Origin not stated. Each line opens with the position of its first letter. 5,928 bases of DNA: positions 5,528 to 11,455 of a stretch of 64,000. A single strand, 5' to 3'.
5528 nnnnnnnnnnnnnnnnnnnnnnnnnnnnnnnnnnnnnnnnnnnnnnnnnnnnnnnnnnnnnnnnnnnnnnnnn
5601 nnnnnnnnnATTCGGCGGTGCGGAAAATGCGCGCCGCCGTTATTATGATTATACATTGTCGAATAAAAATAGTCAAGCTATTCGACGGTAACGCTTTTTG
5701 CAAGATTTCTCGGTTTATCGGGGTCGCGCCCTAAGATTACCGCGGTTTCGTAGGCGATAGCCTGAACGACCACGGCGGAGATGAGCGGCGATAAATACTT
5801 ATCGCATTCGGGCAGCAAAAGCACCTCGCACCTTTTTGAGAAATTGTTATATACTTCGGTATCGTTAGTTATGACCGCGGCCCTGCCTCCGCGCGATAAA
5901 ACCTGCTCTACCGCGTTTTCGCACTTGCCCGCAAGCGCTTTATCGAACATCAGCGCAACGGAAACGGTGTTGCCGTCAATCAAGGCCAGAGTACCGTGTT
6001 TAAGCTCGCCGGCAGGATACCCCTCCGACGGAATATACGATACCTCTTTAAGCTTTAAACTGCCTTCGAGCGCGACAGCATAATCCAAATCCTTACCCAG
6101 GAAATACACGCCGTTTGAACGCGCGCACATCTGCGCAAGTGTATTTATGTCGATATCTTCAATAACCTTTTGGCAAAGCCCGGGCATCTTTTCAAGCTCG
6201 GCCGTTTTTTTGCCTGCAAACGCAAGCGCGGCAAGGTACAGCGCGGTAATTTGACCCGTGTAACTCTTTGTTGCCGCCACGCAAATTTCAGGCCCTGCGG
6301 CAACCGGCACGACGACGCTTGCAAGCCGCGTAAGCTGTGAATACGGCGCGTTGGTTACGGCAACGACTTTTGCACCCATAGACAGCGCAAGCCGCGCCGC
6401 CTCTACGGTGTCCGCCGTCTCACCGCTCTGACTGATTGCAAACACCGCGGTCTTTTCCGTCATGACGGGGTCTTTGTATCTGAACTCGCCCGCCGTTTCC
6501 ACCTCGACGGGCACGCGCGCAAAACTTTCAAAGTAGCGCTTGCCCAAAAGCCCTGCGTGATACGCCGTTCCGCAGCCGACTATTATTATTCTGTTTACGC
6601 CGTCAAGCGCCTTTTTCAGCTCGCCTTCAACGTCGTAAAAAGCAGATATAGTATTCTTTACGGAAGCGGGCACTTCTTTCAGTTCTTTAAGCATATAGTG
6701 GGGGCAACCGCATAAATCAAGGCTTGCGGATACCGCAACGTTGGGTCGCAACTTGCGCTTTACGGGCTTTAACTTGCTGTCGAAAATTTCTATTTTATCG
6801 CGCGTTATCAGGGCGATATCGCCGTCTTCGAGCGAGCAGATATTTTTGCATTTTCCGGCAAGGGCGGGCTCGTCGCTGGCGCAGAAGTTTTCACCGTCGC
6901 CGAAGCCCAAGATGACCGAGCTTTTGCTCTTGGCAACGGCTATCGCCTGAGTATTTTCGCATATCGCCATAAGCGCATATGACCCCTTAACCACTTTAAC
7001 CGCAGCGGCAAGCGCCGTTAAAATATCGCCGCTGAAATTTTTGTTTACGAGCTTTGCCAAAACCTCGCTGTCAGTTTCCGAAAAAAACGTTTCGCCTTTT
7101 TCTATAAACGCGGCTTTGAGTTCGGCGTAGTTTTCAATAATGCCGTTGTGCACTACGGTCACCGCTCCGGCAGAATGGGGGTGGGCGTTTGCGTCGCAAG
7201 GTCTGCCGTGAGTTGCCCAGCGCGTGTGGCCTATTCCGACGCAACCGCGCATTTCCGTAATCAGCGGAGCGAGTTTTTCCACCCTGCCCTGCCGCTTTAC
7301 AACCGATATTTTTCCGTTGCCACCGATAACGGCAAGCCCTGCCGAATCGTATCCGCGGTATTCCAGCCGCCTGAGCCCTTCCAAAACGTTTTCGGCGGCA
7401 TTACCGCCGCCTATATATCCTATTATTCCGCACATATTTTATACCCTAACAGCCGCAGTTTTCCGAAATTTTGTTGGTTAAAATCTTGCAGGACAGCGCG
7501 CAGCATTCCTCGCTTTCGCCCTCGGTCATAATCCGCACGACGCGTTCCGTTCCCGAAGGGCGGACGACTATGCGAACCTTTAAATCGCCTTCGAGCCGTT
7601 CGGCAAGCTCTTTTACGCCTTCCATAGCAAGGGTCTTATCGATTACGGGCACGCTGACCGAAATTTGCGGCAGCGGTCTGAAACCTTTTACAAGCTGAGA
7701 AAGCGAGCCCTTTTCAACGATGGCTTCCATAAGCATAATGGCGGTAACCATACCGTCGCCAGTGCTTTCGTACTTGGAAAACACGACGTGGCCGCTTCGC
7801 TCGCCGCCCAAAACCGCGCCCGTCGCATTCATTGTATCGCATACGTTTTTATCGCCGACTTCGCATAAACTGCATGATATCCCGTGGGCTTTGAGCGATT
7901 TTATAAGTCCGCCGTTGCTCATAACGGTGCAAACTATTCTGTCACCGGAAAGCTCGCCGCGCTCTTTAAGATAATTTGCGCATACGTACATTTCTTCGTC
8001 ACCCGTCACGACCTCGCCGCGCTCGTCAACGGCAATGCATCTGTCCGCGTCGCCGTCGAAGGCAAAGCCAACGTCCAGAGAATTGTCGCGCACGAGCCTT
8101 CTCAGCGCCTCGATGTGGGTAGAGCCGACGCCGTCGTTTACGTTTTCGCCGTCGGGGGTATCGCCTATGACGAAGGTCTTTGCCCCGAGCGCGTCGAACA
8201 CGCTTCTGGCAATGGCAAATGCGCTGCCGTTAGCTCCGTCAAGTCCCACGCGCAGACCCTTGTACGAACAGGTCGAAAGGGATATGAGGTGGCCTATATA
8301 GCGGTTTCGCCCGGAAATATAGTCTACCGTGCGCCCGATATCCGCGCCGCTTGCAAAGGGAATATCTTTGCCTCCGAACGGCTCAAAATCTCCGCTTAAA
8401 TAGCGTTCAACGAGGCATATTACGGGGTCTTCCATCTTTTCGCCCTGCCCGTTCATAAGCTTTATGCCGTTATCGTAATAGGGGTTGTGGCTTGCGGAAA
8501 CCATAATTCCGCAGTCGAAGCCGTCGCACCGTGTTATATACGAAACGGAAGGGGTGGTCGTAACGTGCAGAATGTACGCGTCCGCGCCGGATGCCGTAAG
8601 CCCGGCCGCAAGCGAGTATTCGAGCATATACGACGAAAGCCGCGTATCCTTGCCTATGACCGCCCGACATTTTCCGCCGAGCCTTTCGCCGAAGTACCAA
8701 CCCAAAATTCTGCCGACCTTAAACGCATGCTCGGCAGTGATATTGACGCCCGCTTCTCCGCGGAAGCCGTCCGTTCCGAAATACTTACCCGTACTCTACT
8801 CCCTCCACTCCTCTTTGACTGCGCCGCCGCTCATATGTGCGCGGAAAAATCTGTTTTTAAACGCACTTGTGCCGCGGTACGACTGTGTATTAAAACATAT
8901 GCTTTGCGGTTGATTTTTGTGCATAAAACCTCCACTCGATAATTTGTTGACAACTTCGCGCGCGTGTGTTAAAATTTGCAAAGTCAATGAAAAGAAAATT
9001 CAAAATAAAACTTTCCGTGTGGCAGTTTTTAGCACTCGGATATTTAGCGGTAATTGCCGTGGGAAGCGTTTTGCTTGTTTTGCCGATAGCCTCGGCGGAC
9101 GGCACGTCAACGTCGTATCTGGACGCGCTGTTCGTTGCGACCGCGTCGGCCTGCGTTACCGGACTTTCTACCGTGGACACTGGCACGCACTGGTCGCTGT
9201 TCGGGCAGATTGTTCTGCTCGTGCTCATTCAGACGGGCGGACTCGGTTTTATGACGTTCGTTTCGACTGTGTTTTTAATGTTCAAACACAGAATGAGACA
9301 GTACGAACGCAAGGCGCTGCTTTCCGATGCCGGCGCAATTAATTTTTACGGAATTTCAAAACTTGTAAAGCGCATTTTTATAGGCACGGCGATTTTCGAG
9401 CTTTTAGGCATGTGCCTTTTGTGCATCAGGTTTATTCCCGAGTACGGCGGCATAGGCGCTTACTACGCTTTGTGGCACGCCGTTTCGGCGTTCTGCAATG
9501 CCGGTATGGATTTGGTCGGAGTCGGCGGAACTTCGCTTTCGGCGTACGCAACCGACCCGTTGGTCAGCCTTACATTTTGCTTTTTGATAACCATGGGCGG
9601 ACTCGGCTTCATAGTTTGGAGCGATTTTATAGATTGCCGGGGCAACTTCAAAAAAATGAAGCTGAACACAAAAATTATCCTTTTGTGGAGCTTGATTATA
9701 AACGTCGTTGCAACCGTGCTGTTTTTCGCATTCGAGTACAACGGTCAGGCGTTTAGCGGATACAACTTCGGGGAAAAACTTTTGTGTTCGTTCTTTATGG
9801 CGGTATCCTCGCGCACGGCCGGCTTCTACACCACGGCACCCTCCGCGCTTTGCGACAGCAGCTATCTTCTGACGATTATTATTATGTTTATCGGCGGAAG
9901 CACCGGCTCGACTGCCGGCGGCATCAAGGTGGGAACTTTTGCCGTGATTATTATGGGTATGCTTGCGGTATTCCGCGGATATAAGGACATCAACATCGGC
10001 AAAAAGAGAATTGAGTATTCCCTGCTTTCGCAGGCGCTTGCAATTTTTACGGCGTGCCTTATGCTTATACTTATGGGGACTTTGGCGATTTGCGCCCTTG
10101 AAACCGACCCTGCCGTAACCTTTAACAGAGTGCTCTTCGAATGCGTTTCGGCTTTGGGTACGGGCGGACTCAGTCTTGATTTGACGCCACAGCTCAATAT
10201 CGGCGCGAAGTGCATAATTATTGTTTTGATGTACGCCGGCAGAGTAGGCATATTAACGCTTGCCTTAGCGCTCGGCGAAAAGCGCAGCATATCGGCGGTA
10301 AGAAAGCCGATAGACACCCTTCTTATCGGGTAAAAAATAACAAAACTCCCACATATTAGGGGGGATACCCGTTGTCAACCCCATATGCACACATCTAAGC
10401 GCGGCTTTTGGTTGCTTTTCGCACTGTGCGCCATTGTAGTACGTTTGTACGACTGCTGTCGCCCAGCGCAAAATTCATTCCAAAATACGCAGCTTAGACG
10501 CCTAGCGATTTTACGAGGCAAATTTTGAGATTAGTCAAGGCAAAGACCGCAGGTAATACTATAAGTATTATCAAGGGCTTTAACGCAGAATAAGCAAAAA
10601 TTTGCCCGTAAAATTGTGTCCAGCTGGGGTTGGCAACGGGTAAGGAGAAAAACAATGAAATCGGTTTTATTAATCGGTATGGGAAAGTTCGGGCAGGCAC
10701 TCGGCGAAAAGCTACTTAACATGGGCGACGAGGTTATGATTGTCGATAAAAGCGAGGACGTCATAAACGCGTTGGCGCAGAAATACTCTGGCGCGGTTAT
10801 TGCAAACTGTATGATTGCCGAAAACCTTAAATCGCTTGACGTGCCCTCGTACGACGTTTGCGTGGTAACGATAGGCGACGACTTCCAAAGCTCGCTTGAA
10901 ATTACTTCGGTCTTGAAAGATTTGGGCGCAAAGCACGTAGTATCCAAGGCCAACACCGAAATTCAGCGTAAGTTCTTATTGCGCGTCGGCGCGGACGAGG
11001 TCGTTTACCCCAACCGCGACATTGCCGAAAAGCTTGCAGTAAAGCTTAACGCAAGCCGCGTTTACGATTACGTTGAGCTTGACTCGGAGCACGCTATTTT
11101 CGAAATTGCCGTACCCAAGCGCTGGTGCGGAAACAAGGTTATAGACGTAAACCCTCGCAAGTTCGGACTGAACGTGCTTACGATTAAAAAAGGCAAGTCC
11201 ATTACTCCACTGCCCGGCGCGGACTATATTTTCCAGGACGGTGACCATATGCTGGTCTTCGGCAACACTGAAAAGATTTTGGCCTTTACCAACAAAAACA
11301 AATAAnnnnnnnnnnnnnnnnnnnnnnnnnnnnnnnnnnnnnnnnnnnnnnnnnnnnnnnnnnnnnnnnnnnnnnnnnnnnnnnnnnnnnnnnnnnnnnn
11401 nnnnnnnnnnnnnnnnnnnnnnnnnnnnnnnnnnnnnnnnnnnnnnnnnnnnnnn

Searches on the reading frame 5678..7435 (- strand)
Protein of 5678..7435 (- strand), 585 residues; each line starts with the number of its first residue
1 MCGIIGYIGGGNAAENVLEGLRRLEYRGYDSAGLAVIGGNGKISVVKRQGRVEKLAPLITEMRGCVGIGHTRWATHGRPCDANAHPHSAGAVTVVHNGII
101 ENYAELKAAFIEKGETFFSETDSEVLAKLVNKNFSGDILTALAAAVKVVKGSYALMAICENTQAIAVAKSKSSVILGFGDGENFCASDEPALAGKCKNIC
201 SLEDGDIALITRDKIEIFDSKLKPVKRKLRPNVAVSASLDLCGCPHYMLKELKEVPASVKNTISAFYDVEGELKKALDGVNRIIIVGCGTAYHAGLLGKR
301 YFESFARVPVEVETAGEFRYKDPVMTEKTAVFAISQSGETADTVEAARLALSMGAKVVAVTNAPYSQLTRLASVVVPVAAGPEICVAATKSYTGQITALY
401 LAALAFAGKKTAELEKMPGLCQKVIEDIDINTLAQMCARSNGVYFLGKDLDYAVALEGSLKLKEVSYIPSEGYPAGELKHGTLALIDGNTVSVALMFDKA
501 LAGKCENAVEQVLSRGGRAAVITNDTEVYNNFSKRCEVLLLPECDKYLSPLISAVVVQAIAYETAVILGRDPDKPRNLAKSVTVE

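Call 60: search_protein_families(library=pfam, max_evalue=0.000001, proteins=[window:5678-7435:-])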
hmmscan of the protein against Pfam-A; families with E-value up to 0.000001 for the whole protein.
window:5678-7435:- (585 aa): 3 families
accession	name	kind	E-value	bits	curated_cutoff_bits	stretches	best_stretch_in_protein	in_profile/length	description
PF01380.27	SIS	-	2.1e-49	167.1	25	2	280-404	5-130/131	SIS domain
PF13522.11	GATase_6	-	5e-16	59.4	27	1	63-168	9-107/130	Glutamine amidotransferase domain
PF13537.11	GATase_7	-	3.2e-11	43.7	25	1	88-170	20-95/123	Glutamine amidotransferase domain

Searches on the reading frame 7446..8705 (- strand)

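Call 60: search_protein_families(library=pfam, max_evalue=0.000001, proteins=[window:7446-8705:-])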
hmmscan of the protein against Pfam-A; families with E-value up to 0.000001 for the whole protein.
window:7446-8705:- (419 aa): 4 families
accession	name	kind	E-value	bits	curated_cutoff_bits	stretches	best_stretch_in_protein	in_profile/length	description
PF02880.22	PGM_PMM_III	-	6.7e-30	104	20.7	1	235-340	2-109/115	Phosphoglucomutase/phosphomannomutase, alpha/beta/alpha domain III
PF02878.22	PGM_PMM_I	-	5.4e-27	94.6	22.5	1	4-100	33-128/138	Phosphoglucomutase/phosphomannomutase, alpha/beta/alpha domain I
PF02879.22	PGM_PMM_II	-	2.1e-14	54.3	29.3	1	136-230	3-103/103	Phosphoglucomutase/phosphomannomutase, alpha/beta/alpha domain II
PF00408.26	PGM_PMM_IV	-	1.2e-07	32.1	23.1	1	365-400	23-56/68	Phosphoglucomutase/phosphomannomutase, C-terminal domain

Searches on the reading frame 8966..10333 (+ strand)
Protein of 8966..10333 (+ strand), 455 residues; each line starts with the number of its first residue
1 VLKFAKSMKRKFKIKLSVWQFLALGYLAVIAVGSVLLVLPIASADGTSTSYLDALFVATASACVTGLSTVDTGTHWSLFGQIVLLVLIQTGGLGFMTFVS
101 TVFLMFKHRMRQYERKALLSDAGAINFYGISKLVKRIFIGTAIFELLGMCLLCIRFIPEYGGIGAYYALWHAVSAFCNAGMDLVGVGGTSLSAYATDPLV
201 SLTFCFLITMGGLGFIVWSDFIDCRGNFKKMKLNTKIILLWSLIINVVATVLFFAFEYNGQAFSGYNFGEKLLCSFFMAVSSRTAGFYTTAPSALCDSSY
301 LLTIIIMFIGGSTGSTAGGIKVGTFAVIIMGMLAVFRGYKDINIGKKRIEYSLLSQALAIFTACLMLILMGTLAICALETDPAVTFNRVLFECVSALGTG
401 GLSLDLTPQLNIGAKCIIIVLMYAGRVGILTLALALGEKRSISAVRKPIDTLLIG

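Call 60: search_protein_families(library=pfam, max_evalue=0.000001, proteins=[window:8966-10333:+])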
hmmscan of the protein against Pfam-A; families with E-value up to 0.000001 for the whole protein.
window:8966-10333:+ (455 aa): 1 family
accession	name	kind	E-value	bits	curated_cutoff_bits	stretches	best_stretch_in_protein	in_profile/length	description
PF02386.22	TrkH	-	7.5e-54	183.5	27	1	43-435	56-489/502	Cation transport protein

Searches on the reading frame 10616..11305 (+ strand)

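Call 60: search_protein_families(library=pfam, max_evalue=0.000001, proteins=[window:10616-11305:+])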
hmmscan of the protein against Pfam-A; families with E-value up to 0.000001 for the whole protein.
window:10616-11305:+ (229 aa): 2 families
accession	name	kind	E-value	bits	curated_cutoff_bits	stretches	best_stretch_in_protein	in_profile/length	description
PF02254.24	TrkA_N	-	4.4e-21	75.8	23.8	1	17-132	1-116/116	TrkA-N domain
PF02080.26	TrkA_C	-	4.6e-11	42.9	27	1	161-226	3-68/71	TrkA-C domain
